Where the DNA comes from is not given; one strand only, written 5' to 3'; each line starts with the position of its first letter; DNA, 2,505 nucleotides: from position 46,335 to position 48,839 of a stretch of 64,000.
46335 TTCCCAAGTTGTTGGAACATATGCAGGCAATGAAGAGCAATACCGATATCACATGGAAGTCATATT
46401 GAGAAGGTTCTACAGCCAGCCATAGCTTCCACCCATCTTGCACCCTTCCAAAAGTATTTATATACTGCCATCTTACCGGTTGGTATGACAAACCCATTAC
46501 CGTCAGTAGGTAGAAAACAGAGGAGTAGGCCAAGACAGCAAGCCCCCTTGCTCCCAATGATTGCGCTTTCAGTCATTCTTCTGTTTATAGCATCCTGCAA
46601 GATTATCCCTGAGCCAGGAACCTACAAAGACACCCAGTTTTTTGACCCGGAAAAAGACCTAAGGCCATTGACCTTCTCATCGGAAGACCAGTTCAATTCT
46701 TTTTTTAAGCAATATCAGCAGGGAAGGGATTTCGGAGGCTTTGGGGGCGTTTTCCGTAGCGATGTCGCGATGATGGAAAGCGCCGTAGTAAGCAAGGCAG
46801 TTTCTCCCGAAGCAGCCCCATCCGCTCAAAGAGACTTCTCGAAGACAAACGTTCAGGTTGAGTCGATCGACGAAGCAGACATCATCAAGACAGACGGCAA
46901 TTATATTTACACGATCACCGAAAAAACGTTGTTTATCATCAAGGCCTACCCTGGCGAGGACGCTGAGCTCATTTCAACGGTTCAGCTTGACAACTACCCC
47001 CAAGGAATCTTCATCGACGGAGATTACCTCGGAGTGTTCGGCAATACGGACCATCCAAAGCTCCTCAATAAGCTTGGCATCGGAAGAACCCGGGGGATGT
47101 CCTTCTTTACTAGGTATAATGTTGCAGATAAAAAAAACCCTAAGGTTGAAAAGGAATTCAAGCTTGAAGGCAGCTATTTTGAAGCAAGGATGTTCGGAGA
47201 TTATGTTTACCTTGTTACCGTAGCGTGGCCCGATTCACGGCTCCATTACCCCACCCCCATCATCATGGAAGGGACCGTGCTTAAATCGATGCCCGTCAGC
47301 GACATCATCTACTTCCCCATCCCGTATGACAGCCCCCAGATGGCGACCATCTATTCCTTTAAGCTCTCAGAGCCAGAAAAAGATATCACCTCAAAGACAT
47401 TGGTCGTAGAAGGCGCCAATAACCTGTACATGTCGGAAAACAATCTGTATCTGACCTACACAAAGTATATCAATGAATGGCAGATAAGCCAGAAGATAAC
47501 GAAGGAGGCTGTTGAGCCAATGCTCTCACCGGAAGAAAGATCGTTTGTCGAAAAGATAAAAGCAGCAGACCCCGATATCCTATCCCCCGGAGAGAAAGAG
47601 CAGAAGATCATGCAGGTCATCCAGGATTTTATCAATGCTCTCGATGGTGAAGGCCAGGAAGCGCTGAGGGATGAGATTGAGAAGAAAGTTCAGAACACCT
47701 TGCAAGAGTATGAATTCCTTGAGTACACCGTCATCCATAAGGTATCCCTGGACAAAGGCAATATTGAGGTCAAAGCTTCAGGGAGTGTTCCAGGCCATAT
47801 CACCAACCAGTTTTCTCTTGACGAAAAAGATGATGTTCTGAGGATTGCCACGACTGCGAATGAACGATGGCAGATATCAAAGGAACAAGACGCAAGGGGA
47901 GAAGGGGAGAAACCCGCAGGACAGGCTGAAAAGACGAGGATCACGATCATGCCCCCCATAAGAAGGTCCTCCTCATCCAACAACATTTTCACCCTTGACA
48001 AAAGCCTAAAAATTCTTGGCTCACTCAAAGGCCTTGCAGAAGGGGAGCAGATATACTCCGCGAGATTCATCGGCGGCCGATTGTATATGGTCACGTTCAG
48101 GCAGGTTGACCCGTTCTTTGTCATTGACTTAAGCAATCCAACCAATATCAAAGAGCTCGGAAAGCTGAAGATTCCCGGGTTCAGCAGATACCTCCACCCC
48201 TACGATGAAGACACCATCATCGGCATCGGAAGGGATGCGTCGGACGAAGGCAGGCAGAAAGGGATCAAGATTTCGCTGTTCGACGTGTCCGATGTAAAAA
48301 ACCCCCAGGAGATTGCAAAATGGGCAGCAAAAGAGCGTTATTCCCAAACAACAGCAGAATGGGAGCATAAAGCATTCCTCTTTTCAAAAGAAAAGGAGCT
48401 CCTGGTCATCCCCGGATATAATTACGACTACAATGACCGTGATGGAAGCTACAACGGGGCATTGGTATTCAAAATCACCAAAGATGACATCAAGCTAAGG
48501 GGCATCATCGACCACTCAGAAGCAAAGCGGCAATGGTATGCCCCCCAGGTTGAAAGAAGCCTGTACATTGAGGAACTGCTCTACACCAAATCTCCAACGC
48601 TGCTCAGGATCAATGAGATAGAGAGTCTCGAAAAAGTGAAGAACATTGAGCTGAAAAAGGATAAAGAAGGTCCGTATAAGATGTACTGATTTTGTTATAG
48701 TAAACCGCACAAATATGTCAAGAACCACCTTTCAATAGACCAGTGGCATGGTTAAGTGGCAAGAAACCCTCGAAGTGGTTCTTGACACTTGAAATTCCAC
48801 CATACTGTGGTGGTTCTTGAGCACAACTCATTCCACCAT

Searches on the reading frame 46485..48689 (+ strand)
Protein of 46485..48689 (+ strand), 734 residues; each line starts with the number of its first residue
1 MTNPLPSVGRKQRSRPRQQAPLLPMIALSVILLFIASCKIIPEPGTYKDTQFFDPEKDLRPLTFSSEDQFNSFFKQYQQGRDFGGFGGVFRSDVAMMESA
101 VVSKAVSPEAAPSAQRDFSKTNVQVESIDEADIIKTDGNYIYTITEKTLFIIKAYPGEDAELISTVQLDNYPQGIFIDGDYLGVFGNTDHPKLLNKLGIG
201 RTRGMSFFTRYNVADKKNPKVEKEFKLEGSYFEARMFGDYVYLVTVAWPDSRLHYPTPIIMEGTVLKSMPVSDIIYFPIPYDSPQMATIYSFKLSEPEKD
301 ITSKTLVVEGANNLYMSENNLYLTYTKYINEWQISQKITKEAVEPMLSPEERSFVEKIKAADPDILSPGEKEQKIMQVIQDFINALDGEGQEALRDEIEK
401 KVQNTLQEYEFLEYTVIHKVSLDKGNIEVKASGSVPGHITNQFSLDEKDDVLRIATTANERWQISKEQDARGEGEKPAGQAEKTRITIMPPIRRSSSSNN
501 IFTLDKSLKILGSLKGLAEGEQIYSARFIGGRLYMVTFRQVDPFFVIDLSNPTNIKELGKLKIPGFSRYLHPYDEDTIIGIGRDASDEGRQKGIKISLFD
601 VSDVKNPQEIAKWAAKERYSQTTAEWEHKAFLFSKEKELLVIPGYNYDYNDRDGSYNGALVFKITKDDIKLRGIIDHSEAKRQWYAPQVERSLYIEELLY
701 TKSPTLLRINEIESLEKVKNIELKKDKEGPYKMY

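Call 13: search_protein_families(library=pfam, proteins=[window:46485-48689:+], max_evalue=0.001)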
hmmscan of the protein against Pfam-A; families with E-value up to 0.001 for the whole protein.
window:46485-48689:+ (734 aa): 1 family
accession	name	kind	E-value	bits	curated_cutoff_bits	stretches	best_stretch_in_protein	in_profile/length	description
PF09826.15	Beta_propel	-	1.9e-146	489.2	22.4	1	118-714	1-494/495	Beta propeller domain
